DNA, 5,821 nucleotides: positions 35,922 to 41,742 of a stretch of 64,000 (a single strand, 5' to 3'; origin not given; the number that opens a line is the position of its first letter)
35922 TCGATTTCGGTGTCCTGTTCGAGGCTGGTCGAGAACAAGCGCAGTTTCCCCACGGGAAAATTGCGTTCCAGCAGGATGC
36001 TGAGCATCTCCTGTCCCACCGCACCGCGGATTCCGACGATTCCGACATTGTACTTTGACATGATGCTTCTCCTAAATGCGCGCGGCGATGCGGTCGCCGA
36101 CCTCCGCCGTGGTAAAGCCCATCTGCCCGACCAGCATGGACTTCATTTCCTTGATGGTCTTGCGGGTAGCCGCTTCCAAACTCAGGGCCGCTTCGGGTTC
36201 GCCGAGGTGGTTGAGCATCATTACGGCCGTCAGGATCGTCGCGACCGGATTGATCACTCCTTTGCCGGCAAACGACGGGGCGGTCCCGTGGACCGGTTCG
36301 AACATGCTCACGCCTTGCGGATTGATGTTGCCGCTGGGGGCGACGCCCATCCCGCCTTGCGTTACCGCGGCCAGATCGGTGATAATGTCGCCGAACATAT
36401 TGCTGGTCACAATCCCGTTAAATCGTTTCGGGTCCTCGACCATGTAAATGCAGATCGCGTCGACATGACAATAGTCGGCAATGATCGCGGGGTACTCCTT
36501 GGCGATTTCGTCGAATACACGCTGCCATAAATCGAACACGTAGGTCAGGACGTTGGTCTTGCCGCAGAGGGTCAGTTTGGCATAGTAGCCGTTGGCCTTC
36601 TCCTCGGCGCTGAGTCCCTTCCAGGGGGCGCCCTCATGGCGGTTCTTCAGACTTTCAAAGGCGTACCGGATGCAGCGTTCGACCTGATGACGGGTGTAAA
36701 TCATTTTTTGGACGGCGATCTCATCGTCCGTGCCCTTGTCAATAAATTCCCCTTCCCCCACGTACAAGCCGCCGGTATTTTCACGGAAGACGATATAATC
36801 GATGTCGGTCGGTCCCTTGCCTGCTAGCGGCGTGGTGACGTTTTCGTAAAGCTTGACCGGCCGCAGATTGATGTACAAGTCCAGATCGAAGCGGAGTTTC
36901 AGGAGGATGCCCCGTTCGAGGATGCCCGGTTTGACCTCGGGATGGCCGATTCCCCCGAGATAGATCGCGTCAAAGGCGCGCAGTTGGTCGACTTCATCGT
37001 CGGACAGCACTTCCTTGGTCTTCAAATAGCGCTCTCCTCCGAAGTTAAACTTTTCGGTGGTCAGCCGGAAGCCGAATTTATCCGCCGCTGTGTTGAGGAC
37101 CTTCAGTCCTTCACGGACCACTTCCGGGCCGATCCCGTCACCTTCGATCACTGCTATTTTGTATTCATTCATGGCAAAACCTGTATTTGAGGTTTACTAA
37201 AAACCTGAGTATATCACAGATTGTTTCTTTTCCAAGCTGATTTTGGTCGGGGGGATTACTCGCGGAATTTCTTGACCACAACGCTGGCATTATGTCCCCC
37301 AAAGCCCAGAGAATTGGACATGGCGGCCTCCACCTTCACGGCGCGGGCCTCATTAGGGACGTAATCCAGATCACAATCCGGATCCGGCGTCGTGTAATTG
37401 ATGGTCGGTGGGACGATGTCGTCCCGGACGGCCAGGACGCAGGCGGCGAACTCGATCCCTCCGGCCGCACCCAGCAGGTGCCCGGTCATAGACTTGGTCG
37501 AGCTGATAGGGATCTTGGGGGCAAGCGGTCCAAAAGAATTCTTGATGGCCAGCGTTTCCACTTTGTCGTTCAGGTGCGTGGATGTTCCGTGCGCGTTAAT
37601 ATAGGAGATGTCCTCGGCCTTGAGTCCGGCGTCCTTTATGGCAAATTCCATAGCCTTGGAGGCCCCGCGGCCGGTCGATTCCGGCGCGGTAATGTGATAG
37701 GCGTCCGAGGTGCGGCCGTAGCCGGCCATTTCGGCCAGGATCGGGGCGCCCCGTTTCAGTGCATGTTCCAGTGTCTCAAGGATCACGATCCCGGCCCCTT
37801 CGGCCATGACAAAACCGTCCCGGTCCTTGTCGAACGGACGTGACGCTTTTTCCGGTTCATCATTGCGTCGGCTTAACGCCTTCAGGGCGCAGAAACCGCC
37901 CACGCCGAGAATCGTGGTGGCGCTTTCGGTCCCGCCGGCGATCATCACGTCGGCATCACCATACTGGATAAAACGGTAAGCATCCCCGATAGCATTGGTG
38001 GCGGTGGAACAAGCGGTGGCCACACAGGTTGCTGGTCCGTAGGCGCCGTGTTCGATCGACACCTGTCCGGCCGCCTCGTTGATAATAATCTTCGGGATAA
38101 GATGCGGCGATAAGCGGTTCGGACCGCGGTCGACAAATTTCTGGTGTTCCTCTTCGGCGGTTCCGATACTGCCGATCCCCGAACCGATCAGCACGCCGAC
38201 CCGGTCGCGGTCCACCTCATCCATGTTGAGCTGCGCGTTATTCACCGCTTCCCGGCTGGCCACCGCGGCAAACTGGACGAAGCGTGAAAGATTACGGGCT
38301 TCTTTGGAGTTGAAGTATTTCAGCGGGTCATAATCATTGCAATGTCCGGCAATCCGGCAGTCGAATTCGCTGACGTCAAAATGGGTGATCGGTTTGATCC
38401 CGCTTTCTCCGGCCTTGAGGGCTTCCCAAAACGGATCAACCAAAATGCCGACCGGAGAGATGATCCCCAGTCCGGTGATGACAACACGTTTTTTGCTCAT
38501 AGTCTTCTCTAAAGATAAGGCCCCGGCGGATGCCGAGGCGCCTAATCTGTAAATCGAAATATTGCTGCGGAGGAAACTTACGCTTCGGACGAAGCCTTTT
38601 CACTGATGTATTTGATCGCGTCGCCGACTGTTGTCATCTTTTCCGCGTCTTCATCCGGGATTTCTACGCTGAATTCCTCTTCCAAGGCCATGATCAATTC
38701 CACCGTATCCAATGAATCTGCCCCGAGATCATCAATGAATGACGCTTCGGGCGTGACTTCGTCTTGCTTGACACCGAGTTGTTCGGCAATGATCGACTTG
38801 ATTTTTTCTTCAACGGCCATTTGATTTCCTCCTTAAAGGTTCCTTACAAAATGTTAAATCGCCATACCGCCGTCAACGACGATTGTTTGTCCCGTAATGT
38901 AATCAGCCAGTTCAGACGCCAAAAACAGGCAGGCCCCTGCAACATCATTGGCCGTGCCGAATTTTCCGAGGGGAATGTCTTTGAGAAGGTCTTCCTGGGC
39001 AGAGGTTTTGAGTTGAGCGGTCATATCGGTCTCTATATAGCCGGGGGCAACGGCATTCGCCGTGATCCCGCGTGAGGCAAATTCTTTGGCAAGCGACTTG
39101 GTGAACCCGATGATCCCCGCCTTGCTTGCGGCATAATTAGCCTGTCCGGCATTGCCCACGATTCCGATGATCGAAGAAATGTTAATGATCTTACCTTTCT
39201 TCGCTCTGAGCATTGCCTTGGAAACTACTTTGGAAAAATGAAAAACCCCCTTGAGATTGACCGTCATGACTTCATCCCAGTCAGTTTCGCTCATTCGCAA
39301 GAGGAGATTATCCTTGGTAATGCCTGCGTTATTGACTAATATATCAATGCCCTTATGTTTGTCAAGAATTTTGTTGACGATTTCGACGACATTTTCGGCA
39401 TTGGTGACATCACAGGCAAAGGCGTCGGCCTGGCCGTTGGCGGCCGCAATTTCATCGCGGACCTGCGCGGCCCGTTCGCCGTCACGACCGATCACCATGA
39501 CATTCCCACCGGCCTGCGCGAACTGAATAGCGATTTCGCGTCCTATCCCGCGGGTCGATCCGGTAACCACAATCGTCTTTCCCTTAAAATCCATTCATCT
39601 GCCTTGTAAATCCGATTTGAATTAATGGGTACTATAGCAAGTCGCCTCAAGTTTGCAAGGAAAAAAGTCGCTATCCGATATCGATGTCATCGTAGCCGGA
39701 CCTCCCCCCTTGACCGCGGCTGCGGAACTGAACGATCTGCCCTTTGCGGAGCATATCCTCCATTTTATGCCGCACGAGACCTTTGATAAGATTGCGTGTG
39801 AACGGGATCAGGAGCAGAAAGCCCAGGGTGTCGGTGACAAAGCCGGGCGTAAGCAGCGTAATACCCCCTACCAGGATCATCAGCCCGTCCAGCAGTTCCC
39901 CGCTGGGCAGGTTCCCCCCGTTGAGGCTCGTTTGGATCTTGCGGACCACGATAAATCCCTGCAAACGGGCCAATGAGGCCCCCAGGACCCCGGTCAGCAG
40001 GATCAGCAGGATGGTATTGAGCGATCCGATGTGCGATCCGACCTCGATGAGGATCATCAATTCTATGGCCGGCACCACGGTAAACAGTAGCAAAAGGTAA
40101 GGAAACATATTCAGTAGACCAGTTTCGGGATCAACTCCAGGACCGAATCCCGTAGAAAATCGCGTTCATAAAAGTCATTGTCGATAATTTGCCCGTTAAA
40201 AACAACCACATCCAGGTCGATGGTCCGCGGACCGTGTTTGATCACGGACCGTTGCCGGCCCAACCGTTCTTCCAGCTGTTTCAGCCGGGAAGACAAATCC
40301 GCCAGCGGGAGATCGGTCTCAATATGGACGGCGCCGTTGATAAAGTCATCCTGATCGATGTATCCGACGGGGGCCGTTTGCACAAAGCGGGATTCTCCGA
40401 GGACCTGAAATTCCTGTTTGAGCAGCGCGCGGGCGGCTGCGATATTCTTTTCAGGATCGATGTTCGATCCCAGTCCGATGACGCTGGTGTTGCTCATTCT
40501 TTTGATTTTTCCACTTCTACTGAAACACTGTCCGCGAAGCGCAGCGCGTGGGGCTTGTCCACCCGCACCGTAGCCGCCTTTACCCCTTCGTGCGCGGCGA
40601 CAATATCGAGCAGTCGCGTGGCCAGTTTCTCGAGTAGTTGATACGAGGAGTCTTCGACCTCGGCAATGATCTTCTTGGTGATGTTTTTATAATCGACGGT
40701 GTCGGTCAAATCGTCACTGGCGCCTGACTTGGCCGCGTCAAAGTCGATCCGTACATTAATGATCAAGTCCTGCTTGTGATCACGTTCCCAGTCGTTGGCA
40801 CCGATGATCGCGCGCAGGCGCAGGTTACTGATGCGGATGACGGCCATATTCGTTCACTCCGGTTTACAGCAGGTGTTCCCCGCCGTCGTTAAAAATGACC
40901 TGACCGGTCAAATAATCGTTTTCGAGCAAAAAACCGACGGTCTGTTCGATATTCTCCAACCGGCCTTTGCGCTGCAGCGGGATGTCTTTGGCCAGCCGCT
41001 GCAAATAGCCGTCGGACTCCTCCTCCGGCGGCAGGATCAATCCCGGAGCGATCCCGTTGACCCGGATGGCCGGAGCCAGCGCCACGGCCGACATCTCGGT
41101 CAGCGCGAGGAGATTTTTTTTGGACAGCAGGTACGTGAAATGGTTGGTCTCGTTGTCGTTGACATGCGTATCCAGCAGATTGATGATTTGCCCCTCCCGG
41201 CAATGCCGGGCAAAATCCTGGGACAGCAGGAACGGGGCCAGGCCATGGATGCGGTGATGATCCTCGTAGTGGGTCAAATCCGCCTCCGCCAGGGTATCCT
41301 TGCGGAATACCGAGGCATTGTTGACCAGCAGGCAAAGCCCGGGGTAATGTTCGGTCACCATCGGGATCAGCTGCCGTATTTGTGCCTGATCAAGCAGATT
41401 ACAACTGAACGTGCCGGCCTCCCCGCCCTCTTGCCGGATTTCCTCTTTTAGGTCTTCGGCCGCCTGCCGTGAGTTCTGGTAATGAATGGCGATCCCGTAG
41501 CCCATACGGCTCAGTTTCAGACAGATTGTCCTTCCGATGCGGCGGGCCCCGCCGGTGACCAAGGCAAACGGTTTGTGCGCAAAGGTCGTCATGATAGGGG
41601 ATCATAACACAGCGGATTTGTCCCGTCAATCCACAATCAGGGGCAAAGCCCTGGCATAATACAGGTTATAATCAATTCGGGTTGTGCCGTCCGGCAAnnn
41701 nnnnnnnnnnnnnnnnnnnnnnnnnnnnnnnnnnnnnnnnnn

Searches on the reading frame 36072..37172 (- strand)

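Call 53: search_protein_families(library=pfam, proteins=[window:36072-37172:-], max_evalue=0.0001)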
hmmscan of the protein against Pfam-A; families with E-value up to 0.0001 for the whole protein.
window:36072-37172:- (366 aa): 1 family
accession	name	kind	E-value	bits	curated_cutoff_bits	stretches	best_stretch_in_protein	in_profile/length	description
PF00180.25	Iso_dh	-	1.1e-87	294.9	27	1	5-361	1-347/348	Isocitrate/isopropylmalate dehydrogenase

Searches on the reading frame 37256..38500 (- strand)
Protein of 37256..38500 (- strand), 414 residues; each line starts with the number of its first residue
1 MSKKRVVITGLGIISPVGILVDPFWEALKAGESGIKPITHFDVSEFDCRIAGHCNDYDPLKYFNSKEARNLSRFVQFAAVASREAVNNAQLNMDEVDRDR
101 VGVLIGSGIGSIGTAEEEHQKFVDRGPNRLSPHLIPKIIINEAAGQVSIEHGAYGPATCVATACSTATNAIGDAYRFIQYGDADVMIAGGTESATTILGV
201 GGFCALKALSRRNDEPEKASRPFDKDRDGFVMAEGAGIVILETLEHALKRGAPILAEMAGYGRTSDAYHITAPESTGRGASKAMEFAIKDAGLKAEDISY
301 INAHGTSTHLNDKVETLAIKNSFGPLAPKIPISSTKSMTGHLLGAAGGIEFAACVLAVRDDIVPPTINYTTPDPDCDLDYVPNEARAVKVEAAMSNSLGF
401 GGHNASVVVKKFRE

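Call 53: search_protein_families(library=pfam, proteins=[window:37256-38500:-], max_evalue=0.0001)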
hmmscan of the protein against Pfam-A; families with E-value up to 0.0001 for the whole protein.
window:37256-38500:- (414 aa): 3 families
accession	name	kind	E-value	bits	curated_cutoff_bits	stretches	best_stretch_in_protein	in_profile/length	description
PF00109.32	ketoacyl-synt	-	3.3e-55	187.9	20.8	1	4-247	2-252/252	Beta-ketoacyl synthase, N-terminal domain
PF02801.28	Ketoacyl-synt_C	-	2e-37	128.2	20.8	1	255-369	1-118/119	Beta-ketoacyl synthase, C-terminal domain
PF00108.29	Thiolase_N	-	4e-05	23.6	26.4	1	140-196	63-117/260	Thiolase, N-terminal domain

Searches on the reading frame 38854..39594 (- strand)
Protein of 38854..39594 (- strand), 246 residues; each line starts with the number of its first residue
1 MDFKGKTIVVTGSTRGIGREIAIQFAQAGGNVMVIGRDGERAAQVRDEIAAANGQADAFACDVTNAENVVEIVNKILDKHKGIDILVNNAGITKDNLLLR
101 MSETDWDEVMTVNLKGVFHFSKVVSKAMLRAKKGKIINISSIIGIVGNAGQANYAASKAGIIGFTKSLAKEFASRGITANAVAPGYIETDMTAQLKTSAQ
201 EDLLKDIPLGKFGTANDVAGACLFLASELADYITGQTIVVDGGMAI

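Call 53: search_protein_families(library=pfam, proteins=[window:38854-39594:-], max_evalue=0.0001)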
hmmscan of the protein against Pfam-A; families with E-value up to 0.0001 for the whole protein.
window:38854-39594:- (246 aa): 4 families
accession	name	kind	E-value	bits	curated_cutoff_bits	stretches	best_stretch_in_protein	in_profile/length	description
PF13561.12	adh_short_C2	-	2.1e-67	227.6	27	1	14-244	5-235/236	Enoyl-(Acyl carrier protein) reductase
PF00106.31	adh_short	-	4.4e-64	216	26.6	1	6-197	1-192/195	short chain dehydrogenase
PF08659.16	KR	-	5.1e-25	88.9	22.6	1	7-186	2-177/180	KR domain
PF01370.27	Epimerase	-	2.5e-05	24.3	20.9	1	8-185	1-176/240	NAD dependent epimerase/dehydratase family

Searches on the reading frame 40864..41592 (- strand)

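Call 10: search_protein_families(library=pfam, proteins=[window:40864-41592:-], max_evalue=0.001)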
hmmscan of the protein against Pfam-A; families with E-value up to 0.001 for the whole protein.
window:40864-41592:- (242 aa): 3 families
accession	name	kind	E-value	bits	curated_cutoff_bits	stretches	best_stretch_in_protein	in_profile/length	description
PF13561.12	adh_short_C2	-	4.8e-30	105.3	27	1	16-239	3-235/236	Enoyl-(Acyl carrier protein) reductase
PF00106.31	adh_short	-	3e-25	89.3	26.6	1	10-187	3-183/195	short chain dehydrogenase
PF08659.16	KR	-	7.3e-06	26.5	22.6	1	11-107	4-103/180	KR domain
